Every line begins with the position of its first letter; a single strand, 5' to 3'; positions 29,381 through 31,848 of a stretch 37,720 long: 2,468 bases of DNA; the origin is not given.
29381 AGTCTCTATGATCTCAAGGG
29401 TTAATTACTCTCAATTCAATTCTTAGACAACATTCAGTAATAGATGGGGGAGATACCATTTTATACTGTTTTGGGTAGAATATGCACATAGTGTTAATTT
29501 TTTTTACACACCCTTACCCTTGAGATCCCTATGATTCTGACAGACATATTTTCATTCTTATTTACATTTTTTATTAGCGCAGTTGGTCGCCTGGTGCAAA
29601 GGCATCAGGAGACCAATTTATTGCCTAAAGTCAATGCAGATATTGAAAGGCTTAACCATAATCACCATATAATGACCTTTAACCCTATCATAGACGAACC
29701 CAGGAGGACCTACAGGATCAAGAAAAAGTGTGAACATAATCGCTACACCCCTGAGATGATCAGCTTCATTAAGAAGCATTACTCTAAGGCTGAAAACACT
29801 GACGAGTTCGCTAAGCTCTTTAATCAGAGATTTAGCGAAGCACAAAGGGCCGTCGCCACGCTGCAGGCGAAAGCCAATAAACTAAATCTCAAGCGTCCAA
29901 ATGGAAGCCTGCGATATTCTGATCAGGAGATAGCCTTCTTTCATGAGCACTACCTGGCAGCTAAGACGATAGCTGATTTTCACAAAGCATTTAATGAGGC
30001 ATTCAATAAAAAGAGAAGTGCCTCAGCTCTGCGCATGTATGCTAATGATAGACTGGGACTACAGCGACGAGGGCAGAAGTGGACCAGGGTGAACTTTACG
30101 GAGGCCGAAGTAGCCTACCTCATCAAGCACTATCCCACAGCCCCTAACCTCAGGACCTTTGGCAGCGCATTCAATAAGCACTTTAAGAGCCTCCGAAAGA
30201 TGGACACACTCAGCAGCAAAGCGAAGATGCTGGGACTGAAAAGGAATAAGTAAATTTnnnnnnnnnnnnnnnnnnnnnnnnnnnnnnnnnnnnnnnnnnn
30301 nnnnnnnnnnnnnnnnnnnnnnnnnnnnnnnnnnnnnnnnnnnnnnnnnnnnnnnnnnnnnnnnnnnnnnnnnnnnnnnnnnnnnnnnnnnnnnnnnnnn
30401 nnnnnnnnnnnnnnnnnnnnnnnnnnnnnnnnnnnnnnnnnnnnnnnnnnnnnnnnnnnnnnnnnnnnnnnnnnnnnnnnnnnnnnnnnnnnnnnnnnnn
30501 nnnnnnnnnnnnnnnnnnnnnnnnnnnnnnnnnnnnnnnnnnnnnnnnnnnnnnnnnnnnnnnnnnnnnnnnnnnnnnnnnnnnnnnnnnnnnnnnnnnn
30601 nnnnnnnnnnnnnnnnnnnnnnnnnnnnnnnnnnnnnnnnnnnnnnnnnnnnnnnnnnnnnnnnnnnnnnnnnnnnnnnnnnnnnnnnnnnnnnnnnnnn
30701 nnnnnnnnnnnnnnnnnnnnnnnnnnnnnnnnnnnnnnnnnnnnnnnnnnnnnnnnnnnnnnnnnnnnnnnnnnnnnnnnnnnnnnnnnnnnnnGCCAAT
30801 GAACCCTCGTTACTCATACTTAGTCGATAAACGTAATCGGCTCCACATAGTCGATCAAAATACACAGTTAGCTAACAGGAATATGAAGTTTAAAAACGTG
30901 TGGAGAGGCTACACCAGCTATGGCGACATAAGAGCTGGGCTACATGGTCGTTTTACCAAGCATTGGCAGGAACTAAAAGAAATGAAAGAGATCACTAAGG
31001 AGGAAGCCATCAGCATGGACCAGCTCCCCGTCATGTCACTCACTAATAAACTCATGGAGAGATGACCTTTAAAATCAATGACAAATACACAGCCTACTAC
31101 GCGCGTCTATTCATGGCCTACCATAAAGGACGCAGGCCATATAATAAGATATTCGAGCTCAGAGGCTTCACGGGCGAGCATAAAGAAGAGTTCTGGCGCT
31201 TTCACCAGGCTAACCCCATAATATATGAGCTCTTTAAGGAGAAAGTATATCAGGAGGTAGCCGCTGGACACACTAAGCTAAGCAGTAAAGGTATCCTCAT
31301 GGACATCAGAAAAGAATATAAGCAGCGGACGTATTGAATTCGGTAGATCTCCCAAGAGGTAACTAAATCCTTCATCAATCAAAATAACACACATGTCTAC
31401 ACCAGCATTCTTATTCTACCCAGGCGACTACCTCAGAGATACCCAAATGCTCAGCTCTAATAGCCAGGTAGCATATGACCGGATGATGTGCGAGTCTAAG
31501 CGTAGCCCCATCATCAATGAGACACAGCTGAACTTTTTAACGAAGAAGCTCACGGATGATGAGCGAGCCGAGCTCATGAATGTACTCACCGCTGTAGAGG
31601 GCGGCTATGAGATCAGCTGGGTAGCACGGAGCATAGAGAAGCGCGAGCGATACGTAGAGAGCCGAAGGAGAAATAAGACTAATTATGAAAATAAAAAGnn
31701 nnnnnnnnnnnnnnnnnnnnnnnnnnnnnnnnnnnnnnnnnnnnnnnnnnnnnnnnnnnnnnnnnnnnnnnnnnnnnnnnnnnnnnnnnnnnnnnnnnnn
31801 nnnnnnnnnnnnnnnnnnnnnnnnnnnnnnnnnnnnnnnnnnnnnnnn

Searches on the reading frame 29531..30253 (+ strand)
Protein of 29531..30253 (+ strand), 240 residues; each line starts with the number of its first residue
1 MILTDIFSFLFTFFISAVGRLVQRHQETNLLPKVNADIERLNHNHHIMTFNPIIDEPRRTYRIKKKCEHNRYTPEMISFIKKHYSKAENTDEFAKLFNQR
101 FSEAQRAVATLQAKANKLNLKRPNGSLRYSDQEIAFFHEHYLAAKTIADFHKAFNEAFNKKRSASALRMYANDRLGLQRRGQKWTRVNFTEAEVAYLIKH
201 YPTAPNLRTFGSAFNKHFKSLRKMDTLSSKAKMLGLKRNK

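Call 5: search_protein_families(library=phrogs, proteins=[window:29531-30253:+])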
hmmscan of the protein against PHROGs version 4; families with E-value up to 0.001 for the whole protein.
window:29531-30253:+ (240 aa): 2 families
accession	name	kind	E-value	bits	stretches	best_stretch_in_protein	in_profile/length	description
phrog_1891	-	DNA, RNA and nucleotide metabolism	5.5e-08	33.5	0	62-114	42-93/255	HNH endonuclease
phrog_323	-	transcription regulation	1.3e-06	29.2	1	63-144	88-164/319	transcriptional regulator, D5-like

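Call 12: search_protein_families(library=pfam, proteins=[window:29531-30253:+], max_evalue=0.01)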
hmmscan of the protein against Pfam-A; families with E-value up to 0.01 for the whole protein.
window:29531-30253:+ (240 aa): 0 families

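Call 78: search_protein_families(library=ncbifam, proteins=[window:29531-30253:+], max_evalue=0.01)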
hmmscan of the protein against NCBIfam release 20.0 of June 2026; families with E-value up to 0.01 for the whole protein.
window:29531-30253:+ (240 aa): 0 families

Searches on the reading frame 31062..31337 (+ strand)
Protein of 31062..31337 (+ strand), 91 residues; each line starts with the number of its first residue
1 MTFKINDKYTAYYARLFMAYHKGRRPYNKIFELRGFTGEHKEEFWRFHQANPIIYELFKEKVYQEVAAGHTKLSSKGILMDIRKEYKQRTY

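Call 13: search_protein_families(library=phrogs, proteins=[window:31062-31337:+], max_evalue=0.01)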
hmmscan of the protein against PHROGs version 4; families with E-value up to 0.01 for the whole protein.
window:31062-31337:+ (91 aa): 1 family
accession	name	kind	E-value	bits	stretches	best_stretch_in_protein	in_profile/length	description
phrog_13625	-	unknown function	1.9e-10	41.7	2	2-37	58-90/94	-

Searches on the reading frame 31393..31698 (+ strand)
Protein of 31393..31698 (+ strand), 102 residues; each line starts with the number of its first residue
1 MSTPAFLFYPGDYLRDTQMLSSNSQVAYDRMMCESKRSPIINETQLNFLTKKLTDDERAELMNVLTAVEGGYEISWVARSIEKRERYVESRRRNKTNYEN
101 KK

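Call 87: search_protein_representatives(protein=window:31393-31698:+)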
Query: 102 residues. Proteins with E-value up to 0.001 (for the whole library): 312; up to 1e-10: 214; up to 1e-30: 41. The best 150 are listed.
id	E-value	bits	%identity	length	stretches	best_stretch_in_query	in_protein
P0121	4.1e-60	215.6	100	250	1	1-102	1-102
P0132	2.0e-34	133.4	67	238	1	3-97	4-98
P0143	3.1e-34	132.8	66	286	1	3-98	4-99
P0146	5.0e-34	132.1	64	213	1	3-98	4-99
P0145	5.2e-34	132.1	63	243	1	3-102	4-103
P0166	4.3e-33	129.2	62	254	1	3-98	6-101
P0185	4.7e-33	129.0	63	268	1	1-97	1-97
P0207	7.6e-33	128.4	64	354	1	3-96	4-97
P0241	9.1e-33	128.1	60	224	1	3-101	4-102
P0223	1.3e-32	127.6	63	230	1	3-97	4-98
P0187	1.6e-32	127.3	63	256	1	3-97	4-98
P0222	1.8e-32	127.2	63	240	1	1-97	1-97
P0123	1.8e-32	127.2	65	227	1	3-97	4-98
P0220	2.5e-32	126.7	61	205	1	3-100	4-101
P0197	2.9e-32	126.5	62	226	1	1-102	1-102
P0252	5.5e-31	122.4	62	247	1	5-97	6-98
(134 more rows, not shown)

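Call 93: find_encoding_contigs(protein=P0252, flank=10000, max_places=4)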
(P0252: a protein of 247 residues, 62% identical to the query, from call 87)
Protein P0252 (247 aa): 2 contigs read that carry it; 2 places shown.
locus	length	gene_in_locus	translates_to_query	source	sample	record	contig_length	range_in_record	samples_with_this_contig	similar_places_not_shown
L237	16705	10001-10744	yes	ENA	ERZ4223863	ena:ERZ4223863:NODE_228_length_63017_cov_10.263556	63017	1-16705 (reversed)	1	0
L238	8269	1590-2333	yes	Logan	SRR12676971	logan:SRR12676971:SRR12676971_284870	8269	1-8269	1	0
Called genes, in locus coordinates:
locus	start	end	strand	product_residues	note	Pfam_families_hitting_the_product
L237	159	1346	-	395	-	PF13102:Phage_int_SAM_5 (weak)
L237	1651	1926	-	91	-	-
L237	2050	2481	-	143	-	-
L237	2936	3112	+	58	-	-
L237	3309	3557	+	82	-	-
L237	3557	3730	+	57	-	-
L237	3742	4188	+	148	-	-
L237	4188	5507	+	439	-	-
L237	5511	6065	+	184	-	-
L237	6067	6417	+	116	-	-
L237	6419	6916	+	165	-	-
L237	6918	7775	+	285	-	-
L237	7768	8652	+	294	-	-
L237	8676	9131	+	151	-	PF14902:DUF4494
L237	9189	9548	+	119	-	-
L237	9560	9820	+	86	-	-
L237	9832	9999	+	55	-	-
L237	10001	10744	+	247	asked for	-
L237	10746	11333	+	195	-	-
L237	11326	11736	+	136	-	-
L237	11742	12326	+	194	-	-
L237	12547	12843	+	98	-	-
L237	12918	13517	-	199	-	PF20186:DUF6549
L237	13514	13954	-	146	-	PF08291:Peptidase_M15_3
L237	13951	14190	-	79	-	-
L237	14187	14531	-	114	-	-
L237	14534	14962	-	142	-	-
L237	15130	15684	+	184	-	-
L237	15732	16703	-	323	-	?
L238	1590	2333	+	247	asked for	-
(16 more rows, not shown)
